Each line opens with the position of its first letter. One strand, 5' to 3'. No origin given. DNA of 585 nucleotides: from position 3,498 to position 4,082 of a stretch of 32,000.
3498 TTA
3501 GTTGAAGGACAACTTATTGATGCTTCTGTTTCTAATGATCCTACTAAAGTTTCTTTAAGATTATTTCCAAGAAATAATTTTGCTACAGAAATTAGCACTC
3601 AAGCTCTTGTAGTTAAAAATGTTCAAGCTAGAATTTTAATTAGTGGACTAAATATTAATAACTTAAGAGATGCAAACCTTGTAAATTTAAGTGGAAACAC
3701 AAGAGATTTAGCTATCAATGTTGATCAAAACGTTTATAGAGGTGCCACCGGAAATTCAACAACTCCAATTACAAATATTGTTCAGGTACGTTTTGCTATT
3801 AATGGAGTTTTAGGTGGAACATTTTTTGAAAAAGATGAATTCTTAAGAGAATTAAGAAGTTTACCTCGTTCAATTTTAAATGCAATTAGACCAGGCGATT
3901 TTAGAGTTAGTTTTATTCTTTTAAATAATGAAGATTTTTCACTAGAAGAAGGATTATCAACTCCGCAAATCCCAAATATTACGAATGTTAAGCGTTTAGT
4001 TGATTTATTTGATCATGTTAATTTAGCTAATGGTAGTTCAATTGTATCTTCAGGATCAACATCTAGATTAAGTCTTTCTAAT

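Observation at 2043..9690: Giant protein is built from about 19-20 divergent tandem modules whose conserved Trp is UGA-encoded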

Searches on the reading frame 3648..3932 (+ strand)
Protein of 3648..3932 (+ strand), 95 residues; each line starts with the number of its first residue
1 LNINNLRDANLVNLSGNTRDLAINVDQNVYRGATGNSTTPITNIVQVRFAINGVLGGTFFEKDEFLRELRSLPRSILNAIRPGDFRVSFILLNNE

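Call 68: search_protein_families(library=pfam, max_evalue=10, proteins=[window:3648-3932:+])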
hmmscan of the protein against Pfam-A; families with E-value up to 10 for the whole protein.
seq(95 aa): 0 families
